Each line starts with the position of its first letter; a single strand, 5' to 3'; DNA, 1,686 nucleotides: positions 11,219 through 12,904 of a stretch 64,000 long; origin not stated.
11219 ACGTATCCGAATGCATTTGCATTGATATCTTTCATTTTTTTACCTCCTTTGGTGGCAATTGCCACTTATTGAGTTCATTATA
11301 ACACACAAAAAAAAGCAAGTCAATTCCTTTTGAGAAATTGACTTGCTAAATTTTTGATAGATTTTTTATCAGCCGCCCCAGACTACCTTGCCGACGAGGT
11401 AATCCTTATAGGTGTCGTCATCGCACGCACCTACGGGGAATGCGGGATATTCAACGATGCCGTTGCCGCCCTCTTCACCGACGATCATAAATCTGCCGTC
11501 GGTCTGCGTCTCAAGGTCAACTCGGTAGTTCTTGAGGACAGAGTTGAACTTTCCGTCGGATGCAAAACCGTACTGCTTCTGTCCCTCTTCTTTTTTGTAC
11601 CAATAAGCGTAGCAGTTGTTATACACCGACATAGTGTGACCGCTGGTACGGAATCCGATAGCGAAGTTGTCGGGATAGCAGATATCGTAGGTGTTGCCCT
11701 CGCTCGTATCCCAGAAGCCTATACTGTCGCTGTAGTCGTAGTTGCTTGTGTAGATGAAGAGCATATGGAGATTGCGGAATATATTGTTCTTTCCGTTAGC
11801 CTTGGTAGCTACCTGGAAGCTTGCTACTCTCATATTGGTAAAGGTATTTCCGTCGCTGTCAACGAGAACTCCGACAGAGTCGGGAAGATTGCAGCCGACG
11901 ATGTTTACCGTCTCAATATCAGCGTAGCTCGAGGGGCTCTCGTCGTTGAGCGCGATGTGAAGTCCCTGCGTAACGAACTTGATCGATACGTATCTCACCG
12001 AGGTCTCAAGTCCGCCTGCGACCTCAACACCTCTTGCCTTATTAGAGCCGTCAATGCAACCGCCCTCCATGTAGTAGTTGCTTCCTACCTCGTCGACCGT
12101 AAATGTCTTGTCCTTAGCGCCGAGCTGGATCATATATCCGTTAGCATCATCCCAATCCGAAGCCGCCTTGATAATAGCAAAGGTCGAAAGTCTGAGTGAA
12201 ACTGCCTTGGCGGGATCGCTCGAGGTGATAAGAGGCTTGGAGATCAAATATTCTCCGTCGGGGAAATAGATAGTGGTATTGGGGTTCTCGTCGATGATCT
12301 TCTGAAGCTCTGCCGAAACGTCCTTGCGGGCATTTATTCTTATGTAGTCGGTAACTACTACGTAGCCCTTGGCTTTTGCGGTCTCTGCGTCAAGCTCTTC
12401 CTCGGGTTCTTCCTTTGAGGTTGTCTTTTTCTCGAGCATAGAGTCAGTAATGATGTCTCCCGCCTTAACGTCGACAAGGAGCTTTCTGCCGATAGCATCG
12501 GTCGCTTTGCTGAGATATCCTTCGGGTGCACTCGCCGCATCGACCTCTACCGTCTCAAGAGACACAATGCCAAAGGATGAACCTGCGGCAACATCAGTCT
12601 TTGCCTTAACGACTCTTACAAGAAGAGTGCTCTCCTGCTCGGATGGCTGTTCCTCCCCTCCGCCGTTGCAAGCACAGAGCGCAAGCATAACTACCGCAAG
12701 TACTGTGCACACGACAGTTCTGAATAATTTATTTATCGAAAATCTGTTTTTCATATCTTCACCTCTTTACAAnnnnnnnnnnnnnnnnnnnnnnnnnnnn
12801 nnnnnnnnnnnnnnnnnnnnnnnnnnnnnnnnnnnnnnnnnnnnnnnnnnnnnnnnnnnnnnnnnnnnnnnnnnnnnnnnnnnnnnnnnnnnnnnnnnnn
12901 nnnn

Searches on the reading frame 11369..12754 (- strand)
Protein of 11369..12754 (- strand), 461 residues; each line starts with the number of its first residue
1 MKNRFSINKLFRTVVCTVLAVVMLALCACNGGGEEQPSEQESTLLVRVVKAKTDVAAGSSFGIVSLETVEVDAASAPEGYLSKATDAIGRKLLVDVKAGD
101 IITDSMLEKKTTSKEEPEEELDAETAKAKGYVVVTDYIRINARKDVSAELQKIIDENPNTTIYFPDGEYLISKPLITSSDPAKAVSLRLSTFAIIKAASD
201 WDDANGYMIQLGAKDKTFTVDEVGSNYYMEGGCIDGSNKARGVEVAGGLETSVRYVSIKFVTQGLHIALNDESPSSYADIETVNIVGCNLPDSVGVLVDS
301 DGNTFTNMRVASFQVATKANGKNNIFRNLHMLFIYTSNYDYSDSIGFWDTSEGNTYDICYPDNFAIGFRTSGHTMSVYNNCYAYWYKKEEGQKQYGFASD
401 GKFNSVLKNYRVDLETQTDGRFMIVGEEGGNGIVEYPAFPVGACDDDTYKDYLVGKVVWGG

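Call 4: search_protein_families(library=pfam, proteins=[window:11369-12754:-], max_evalue=0.1)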
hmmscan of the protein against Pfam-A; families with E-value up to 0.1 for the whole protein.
window:11369-12754:- (461 aa): 3 families
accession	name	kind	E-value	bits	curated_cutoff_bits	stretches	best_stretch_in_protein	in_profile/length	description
PF08666.17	SAF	-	4.1e-10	40.5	21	1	46-108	1-63/63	SAF domain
PF12708.12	Pect-lyase_RHGA_epim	-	2.5e-05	24.6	27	1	139-179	10-54/213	Rhamnogalacturonase A/epimerase, pectate lyase-like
PF13144.11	ChapFlgA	-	0.00017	22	23.8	1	47-110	2-63/122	Chaperone for flagella basal body P-ring formation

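Call 5: search_protein_families(library=ncbifam, proteins=[window:11369-12754:-], max_evalue=0.1)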
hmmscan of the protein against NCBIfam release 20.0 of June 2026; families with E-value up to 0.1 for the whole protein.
window:11369-12754:- (461 aa): 3 families
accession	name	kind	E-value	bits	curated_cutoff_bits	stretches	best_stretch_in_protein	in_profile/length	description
TIGR03177.1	pilus_cpaB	equivalog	1.9e-08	33.9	71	1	18-113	8-104/262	Flp pilus assembly protein CpaB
TIGR03170.1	flgA_cterm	equivalog_domain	2.6e-06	27.5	54.65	1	45-110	12-77/137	flagellar basal body P-ring formation chaperone FlgA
NF058595.1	invert_tail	domain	0.047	14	37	1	9-43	52-86/113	lipo-invert putative C-terminal anchoring domain-containing protein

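Call 15: find_homologous_proteins(query=window:11369-12754:-, max_evalue=0.00001)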
Query window:11369-12754:- (461 aa): 514 proteins with E <= 0.00001 among 8000 candidates; the best 120 are listed.
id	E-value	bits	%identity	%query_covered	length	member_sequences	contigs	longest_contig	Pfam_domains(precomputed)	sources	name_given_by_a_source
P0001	1.2e-291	985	94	100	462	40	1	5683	PF08666.18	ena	-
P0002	2.1e-266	902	85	100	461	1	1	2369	PF08666.18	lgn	-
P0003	2.6e-264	895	85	100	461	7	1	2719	PF08666.18,PF12708.13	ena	-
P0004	1.1e-263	893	84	100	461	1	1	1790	PF08666.18,PF13144.12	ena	-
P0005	1.3e-263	893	85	100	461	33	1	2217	PF08666.18,PF13144.12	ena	-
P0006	1.6e-263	892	85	100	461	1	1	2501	PF08666.18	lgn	-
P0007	2.3e-263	892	85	100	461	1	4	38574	PF08666.18,PF13144.12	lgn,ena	-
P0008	6.1e-253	858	80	100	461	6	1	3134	PF08666.18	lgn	-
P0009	5.0e-252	855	81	100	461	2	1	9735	PF08666.18,PF12708.13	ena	-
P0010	1.0e-231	788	79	95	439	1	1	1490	PF08666.18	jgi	jgi:hypothetical protein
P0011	5.0e-231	785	78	95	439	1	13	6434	PF08666.18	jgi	jgi:hypothetical protein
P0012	6.7e-231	785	78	95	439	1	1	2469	PF08666.18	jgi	jgi:hypothetical protein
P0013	1.4e-230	784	78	95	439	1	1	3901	PF08666.18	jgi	jgi:hypothetical protein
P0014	1.4e-230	784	78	95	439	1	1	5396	PF08666.18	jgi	jgi:hypothetical protein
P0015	2.5e-230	783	79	95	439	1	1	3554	PF08666.18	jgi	jgi:hypothetical protein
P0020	4.8e-192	657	63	100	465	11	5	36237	PF12708.13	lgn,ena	-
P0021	2.0e-185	635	60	100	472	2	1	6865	PF12708.13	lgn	-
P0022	1.4e-183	629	57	100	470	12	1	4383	PF08666.18,PF12708.13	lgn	-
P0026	8.8e-172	590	58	95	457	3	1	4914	PF08666.18,PF12708.13,PF13144.12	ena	-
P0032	1.3e-164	566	56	100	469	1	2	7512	PF08666.18,PF12708.13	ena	-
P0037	6.6e-158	544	54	98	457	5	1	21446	PF12708.13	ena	-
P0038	2.9e-154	532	55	94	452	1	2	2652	PF08666.18,PF12708.13,PF13144.12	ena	-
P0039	6.5e-154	531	55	94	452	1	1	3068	PF08666.18,PF12708.13,PF13144.12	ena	-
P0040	1.9e-153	530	56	88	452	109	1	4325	PF08666.18,PF12708.13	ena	-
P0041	2.5e-153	529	54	94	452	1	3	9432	PF08666.18,PF12708.13,PF13144.12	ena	-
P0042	4.5e-127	443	61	72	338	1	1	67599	PF12708.13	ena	-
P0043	2.7e-124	434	47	94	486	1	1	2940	PF12708.13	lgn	-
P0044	1.6e-122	428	46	94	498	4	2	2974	PF08666.18,PF12708.13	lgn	-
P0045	2.8e-122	427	59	72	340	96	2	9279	PF12708.13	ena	-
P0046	3.9e-121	423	51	89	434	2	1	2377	PF12708.13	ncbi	-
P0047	4.3e-120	420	44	98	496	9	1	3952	PF08666.18,PF12708.13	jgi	jgi:hypothetical protein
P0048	1.6e-119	418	44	98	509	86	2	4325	PF08666.18,PF12708.13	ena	-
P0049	1.9e-119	418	44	98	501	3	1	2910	PF08666.18,PF12708.13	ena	-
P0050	7.5e-119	416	59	72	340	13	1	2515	PF12708.13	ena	-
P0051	2.5e-117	411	43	98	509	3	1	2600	PF08666.18,PF12708.13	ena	-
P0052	4.3e-117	410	43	98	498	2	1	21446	PF12708.13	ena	-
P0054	8.9e-116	406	57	72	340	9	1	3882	PF12708.13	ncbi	-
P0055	2.1e-113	398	55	74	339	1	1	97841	PF12708.13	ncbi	-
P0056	2.9e-112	394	53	74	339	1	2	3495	PF12708.13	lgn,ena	-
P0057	5.0e-112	393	42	98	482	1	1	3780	PF08666.18,PF12708.13,PF13144.12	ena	-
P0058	1.6e-111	392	49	89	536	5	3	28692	PF08666.18,PF12708.13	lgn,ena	-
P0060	5.4e-109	383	51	74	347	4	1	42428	-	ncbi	-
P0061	1.3e-108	382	53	74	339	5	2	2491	PF12708.13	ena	-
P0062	9.6e-107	376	52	77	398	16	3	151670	-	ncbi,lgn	-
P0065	1.3e-105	372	51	72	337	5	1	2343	PF12708.13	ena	-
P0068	6.5e-105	370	41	98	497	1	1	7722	PF08666.18,PF12708.13,PF13144.12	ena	-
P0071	3.8e-103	364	40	98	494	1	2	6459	PF08666.18,PF12708.13,PF13144.12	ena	-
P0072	4.5e-103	364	52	72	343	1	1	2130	PF12708.13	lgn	-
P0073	2.6e-102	361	51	72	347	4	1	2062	PF12708.13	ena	-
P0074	2.7e-102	361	40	98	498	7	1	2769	PF08666.18,PF12708.13,PF13144.12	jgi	jgi:hypothetical protein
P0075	5.3e-102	360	40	97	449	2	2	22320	PF08666.18,PF12708.13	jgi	-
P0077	9.5e-102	359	41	96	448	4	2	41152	PF08666.18,PF12708.13,PF13144.12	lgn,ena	-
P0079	5.3e-101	357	44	89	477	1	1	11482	PF08666.18,PF12708.13,PF13144.12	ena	-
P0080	6.4e-101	357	51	72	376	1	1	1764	PF12708.13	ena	-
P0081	6.6e-101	357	41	97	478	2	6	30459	PF08666.18,PF12708.13,PF13144.12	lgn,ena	-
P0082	9.6e-101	356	40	99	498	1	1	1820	PF08666.18,PF12708.13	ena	-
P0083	1.1e-100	356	51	71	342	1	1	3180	PF12708.13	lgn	-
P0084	1.9e-99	352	41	97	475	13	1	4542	PF08666.18,PF12708.13,PF13144.12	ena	-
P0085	4.7e-99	350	40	97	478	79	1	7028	PF08666.18,PF12708.13,PF13144.12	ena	-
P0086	6.6e-99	350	40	97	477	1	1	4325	PF08666.18,PF12708.13,PF13144.12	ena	-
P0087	1.0e-98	349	41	97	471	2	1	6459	PF08666.18,PF12708.13,PF13144.12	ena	-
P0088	1.8e-98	349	48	73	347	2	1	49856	-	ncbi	-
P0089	2.3e-98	348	48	73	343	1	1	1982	PF12708.13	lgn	-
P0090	3.4e-98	348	41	100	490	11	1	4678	PF08666.18,PF12708.13,PF13144.12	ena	-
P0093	1.3e-97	346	49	73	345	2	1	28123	PF12708.13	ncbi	-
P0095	2.2e-96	342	41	91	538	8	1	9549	PF08666.18,PF12708.13,PF13144.12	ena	-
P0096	3.7e-96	341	50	72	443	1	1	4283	PF01391.24,PF12708.13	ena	-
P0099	1.4e-92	329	48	72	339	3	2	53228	PF12708.13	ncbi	-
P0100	1.1e-91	326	47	72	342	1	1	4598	PF12708.13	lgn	-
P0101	6.3e-90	320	48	71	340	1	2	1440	PF12708.13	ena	-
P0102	8.2e-90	320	47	71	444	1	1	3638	PF12708.13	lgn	-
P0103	2.1e-89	319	38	99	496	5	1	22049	PF08666.18,PF12708.13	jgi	-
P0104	2.0e-88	315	51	67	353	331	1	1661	PF12708.13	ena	-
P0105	4.1e-88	314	46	76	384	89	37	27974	PF12708.13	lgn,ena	-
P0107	5.3e-88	314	43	75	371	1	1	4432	PF12708.13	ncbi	-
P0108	8.4e-88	313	46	72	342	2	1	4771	PF12708.13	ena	-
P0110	6.5e-87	310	48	72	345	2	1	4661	PF12708.13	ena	-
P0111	7.7e-87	310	50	68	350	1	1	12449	PF12708.13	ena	-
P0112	1.4e-86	309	45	74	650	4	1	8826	PF08666.18,PF12708.13,PF13144.12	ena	-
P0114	2.7e-86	308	50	68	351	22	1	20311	PF12708.13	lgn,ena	-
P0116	3.0e-86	308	46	72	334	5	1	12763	PF12708.13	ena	-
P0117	4.5e-86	308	46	73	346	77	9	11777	PF12708.13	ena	-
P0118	6.2e-86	307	45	72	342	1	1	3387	PF12708.13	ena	-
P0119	7.9e-86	307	46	73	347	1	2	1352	PF12708.13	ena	-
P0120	8.7e-86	307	48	71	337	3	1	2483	PF12708.13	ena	-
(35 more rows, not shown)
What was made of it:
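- Closest known: Pectate-lyase-fold right-handed beta-helix superfamily. Different: Database members of this family are all named 'hypothetical protein' (call 15).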

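Call 28: find_encoding_contigs(protein=P0055, flank=10000, max_places=3)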
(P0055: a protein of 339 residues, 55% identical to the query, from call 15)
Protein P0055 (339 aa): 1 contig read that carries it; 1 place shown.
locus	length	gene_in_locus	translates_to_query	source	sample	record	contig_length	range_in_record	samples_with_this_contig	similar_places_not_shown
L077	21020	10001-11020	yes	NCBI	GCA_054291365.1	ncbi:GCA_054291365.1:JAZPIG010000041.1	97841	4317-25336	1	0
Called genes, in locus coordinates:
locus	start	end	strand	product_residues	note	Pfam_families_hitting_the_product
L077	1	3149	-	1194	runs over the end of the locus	PF04997:RNA_pol_Rpb1_1, PF00623:RNA_pol_Rpb1_2, PF04983:RNA_pol_Rpb1_3, PF05000:RNA_pol_Rpb1_4, PF04998:RNA_pol_Rpb1_5, PF01333:Apocytochr_F_C (faint)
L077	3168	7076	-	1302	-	PF04563:RNA_pol_Rpb2_1, PF04561:RNA_pol_Rpb2_2, PF04565:RNA_pol_Rpb2_3, PF10385:RNA_pol_Rpb2_45, PF00562:RNA_pol_Rpb2_6, PF04560:RNA_pol_Rpb2_7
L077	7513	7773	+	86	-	PF01649:Ribosomal_S20p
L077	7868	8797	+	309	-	PF00291:PALP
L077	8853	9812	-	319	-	PF04055:Radical_SAM, PF16199:Radical_SAM_C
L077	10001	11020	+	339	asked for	PF12708:Pect-lyase_RHGA_epim (weak)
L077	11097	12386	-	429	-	PF12897:Asp_aminotransf, PF00155:Aminotran_1_2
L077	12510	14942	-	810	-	PF00270:DEAD (weak), PF04851:ResIII (weak), PF06733:DEAD_2, PF13307:Helicase_C_2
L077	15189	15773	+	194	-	PF05389:MecA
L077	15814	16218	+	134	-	-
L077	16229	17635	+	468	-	PF01471:PG_binding_1, PF09374:PG_binding_3 (faint), PF01471:PG_binding_1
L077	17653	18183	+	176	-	PF01471:PG_binding_1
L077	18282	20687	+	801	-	PF02861:Clp_N, PF02861:Clp_N, PF13191:AAA_16 (weak), PF00004:AAA, PF17871:AAA_lid_9, PF07724:AAA_2, PF07728:AAA_5, PF10431:ClpB_D2-small, +6 more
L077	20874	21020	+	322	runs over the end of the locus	-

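Call 29: find_encoding_contigs(protein=P0062, flank=10000, max_places=3)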
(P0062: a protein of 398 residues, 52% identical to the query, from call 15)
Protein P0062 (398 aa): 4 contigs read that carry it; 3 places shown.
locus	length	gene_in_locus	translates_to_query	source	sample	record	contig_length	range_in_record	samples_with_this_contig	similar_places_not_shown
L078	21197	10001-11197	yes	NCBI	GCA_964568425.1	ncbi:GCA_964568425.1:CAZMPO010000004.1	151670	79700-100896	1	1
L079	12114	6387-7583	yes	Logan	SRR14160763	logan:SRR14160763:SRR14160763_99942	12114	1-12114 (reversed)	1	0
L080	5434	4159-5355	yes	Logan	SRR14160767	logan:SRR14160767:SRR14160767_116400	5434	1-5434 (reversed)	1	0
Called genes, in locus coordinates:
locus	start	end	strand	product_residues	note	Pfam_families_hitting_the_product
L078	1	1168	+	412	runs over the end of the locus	PF01098:FTSW_RODA_SPOVE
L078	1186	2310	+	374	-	PF03033:Glyco_transf_28, PF04101:Glyco_tran_28_C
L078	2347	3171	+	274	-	PF08478:POTRA_1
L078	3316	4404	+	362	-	PF00091:Tubulin, PF12327:FtsZ_C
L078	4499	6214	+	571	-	PF00664:ABC_membrane, PF00005:ABC_tran, PF02463:SMC_N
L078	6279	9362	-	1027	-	PF16499:Melibiase_2, PF17801:Melibiase_C, PF00581:Rhodanese, PF08305:NPCBM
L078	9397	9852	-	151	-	-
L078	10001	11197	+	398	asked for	-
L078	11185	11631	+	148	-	PF13673:Acetyltransf_10, PF00583:Acetyltransf_1, PF13508:Acetyltransf_7 (weak)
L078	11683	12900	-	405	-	PF00079:Serpin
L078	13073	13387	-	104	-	-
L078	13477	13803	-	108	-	PF12647:RNHCP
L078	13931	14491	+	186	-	-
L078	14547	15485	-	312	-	PF02603:Hpr_kinase_N, PF07475:Hpr_kinase_C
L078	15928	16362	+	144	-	-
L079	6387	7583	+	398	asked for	-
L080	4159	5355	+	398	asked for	-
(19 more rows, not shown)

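Call 34: predict_structure(alignment_id=A3)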
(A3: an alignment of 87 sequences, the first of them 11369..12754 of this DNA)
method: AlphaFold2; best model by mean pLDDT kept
length: 461 residues; sequences in the alignment: 87
mean_pLDDT: 92.9   pTM: 0.76
mean pLDDT of the five models: 92.9, 92.8, 92.6, 92.0, 91.9
residues with pLDDT >= 90: 386; 70-90: 44; 50-70: 16; < 50: 15
segments of 3 or more residues with pLDDT < 50: 29-40
pLDDT, mean of each block of 10 residues (from residue 1): 63 88 71 41 88 98 97 97 96 98 96 61 95 95 94 98 98 98 98 97 95 95 91 98 96 98 98 94 98 98 98 99 98 96 98 98 98 98 91 97 98 94 97 98 96 94 52
secondary structure, 60 per line:
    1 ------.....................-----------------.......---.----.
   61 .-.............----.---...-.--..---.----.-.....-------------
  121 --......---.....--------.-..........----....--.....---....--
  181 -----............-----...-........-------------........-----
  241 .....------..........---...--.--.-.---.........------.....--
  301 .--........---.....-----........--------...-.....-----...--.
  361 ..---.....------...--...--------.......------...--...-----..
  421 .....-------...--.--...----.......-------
elements in order: H7-27 E45-51 E66-72 H123-128 H147-156 E161-164 E167-171 E175-178 E186-197 E207-214 E228-235 E241-245 E252-261 E265-267 E279-287 E294-298 E304-311 E315-319 E325-332 E345-349 E355-357 E360-362 E366-370 E377-379 E382-384 E393-399 E406-408 E411-413 E419-425 E433-435 H448-452
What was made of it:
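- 11369..12754 (-): G10, long form (lipobox LCAC, SAF 46-108, linker, core). Model pLDDT is 92.9 (call 34).
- Checked: The short forms start at exactly this cap (call 34).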

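Call 36: fold_search(model_id=the predicted structure, library=pdb)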
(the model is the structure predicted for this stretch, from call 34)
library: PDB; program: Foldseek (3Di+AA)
matches with E <= 10: 423; with E <= 0.001: 35
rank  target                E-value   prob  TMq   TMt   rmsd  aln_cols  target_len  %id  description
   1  4mr0_A                2.9e-06  1.00  0.40  0.40   9.3       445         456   12  Crystal structure of PfbA, a surface adhesin of Streptococcus pneumoniae (released 2014-02-05)
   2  4mr0_B                1.1e-05  1.00  0.41  0.43   8.4       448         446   12  Crystal structure of PfbA, a surface adhesin of Streptococcus pneumoniae (released 2014-02-05)
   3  7chu_A                1.1e-05  1.00  0.34  0.31  16.4       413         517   12  Geobacillus virus E2 - ORF18 (released 2021-04-14)
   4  3eqn_A                1.4e-05  1.00  0.40  0.26   7.9       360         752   15  Crystal structure of beta-1,3-glucanase from Phanerochaete chrysosporium (Lam55A) (released 2009-02-03)
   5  5m5z_A                1.9e-05  1.00  0.34  0.22   9.4       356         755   12  Chaetomium thermophilum beta-1-3-glucanase (released 2017-05-17)
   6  6k0q_A                4.0e-05  1.00  0.46  0.39  17.9       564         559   10  Catalytic domain of GH87 alpha-1,3-glucanase D1068A in complex with nigerose (released 2019-12-25)
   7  3zpp                  5.0e-05  1.00  0.39  0.43   9.4       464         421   10  Structure of the Streptococcus pneumoniae surface protein and adhesin PfbA (released 2013-05-29)
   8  6k0p_A                1.1e-04  1.00  0.48  0.40  18.3       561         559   10  Catalytic domain of GH87 alpha-1,3-glucanase D1045A in complex with nigerose (released 2019-12-25)
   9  9ozd_C                1.1e-04  1.00  0.34  0.41  10.7       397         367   14  Crystal structure of the polysaccharide lyase RbmB from Vibrio cholerae bound to Vibrio Polysaccharide (released 2026-03-11)
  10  9ozl_C                1.2e-04  1.00  0.34  0.41  11.9       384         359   12  Crystal structure of the polysaccharide lyase RbmB from Vibrio cholerae (released 2026-03-11)
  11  6k0m                  1.5e-04  1.00  0.45  0.38  17.8       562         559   11  Catalytic domain of GH87 alpha-1,3-glucanase from Paenibacillus glycanilyticus FH11 (released 2019-12-25)
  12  6k0v_A                1.7e-04  1.00  0.47  0.39  17.5       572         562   10  Catalytic domain of GH87 alpha-1,3-glucanase D1069A in complex with tetrasaccharides (released 2019-12-25)
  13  7c7d_A                2.0e-04  1.00  0.35  0.31  18.7       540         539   12  Crystal structure of the catalytic unit of thermostable GH87 alpha-1,3-glucanase from Streptomyces thermodiastaticus s (released 2020-11-11)
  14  3gq7                  2.1e-04  1.00  0.38  0.30   8.7       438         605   12  Crystal Structure of the Bacteriophage Phi29 Gene Product 12 N-terminal Fragment (released 2009-05-26)
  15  9ozl_B                2.4e-04  1.00  0.36  0.46   9.3       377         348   14  Crystal structure of the polysaccharide lyase RbmB from Vibrio cholerae (released 2026-03-11)
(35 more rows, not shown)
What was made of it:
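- The best PDB match is the pneumococcal adhesin PfbA (E=2.9e-6, call 36).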

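Call 44: search_protein_families(library=phrogs, proteins=[window:11369-12754:-], max_evalue=0.01)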
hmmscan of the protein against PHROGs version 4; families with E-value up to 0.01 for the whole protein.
window:11369-12754:- (461 aa): 1 family
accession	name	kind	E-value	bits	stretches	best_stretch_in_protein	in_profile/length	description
phrog_2234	-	tail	1.8e-07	31.2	1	120-239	172-290/757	tail spike protein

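Call 49: fold_search(model_id=the predicted structure, library=viral)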
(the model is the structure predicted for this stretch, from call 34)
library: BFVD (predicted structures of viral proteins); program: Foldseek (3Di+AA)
matches with E <= 10: 715; with E <= 0.001: 137
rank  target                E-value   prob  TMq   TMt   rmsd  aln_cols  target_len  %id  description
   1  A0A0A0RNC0            4.0e-07  1.00  0.31  0.20  27.6       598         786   11  Tail spike protein [Bacillus phage Moonbeam]
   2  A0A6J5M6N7            1.0e-06  1.00  0.47  0.35  26.7       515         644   14  Pectate lyase superfamily protein [uncultured Caudovirales phage]
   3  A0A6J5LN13            1.0e-06  1.00  0.38  0.33   8.6       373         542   11  Pectate lyase superfamily protein [uncultured Caudovirales phage]
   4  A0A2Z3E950            1.4e-06  1.00  0.36  0.25  18.7       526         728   14  (no name in the UniProt tables at hand)
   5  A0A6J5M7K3            1.9e-06  1.00  0.42  0.28  26.4       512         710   15  Intramolecular chaperone auto-processing domain containing protein [uncultured Caudovirales phage]
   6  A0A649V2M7            2.1e-06  1.00  0.42  0.37  10.3       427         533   14  Rhamnogalacturonase A/B/Epimerase-like pectate lyase domain-containing protein [Leuconostoc phage P965]
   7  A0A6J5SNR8            2.6e-06  1.00  0.50  0.40   9.2       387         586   14  Pectate lyase superfamily protein [uncultured Caudovirales phage]
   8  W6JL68                3.6e-06  1.00  0.51  0.59   6.2       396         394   12  Right handed beta helix region containing protein [Alphaentomopoxvirus acuprea]
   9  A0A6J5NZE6            4.6e-06  1.00  0.37  0.34  22.6       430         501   16  Pectate lyase superfamily protein [uncultured Caudovirales phage]
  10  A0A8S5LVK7            4.8e-06  1.00  0.49  0.28  26.4       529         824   13  Uncharacterized protein [Podoviridae sp. ctoyw14]
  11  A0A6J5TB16            5.7e-06  1.00  0.42  0.30  26.4       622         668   11  Pectate lyase superfamily protein [uncultured Caudovirales phage]
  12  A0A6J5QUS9            6.0e-06  1.00  0.48  0.34   6.3       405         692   14  Pectate lyase superfamily protein [uncultured Caudovirales phage]
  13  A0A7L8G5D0            6.6e-06  1.00  0.34  0.20  27.5       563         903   12  (no name in the UniProt tables at hand)
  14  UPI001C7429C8         7.9e-06  1.00  0.26  0.39  10.1       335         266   11  (no name look-up for this kind of identifier)
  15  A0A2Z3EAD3            9.5e-06  1.00  0.42  0.32  16.8       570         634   11  (no name in the UniProt tables at hand)
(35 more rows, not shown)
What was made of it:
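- On PF12708 / pectate-lyase-fold beta-helix superfamily: Foldseek gives probability 1.0 to GH55, GH87, tailspikes, RbmB and PfbA (calls 36, 49).
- Closest known: Pectate-lyase-fold right-handed beta-helix superfamily. Same: The models are right-handed beta-helices, with Foldseek probability 1.0 to these proteins (calls 36, 49).
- Foldseek matches PfbA, GH55, GH87, RbmB lyase and phage tailspikes (calls 36, 49). The fold resembles that of trimeric tailspikes (calls 36, 49). Most structural neighbours are glycanases, lyases or depolymerases (calls 36, 49). The beta-helix fold resembles tailspikes (calls 36, 49).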

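Call 76: find_encoding_contigs(protein=P0099, flank=7000, max_places=1)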
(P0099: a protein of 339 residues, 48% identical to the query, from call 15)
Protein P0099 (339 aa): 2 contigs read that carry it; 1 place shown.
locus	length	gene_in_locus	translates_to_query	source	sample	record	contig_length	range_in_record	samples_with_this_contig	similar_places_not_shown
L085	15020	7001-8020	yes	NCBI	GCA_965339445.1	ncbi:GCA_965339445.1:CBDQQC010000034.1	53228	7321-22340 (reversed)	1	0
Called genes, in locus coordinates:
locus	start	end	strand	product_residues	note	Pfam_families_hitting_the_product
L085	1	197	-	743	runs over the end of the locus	PF02901:PFL-like, PF01228:Gly_radical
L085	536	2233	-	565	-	-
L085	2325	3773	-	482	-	PF04389:Peptidase_M28 (faint), PF01546:Peptidase_M20, PF07687:M20_dimer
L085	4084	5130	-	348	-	PF06723:MreB_Mbl, PF00022:Actin (faint), PF00012:HSP70, PF14450:FtsA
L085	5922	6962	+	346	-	-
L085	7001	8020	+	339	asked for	PF12708:Pect-lyase_RHGA_epim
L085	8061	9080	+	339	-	-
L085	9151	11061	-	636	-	PF00890:FAD_binding_2, PF01266:DAO (faint), PF07992:Pyr_redox_2 (faint)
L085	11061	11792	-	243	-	PF00106:adh_short, PF01370:Epimerase (weak), PF13561:adh_short_C2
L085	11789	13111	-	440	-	PF00724:Oxidored_FMN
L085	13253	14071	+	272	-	PF02311:AraC_binding, PF07883:Cupin_2, PF00165:HTH_AraC (faint), PF12833:HTH_18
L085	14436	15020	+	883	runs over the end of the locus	PF00496:SBP_bac_5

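Call 77: find_encoding_contigs(protein=P0088, flank=7000, max_places=1)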
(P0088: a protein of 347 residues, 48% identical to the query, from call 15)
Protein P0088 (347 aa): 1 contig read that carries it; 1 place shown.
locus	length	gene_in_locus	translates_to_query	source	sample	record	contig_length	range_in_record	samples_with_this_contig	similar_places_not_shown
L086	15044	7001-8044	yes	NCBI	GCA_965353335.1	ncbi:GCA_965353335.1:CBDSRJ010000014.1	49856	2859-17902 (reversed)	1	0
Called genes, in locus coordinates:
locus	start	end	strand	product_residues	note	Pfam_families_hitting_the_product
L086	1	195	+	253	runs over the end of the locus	PF01177:Asp_Glu_race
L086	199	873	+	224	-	PF08245:Mur_ligase_M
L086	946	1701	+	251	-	PF02875:Mur_ligase_C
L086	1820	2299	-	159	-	PF02590:SPOUT_MTase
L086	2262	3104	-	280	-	PF00753:Lactamase_B, PF23023:Anti-Pycsar_Apyc1, PF12706:Lactamase_B_2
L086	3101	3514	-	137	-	-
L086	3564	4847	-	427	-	PF10509:GalKase_gal_bdg, PF00288:GHMP_kinases_N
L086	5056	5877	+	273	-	-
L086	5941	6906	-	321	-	PF04055:Radical_SAM, PF16199:Radical_SAM_C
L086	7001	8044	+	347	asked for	-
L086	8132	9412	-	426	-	PF12897:Asp_aminotransf, PF00155:Aminotran_1_2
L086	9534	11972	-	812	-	PF00270:DEAD (weak), PF04851:ResIII (faint), PF06733:DEAD_2, PF13307:Helicase_C_2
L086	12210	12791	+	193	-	PF05389:MecA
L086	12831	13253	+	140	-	-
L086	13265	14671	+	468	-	PF01471:PG_binding_1, PF09374:PG_binding_3 (faint), PF01471:PG_binding_1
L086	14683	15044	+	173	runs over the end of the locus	PF01471:PG_binding_1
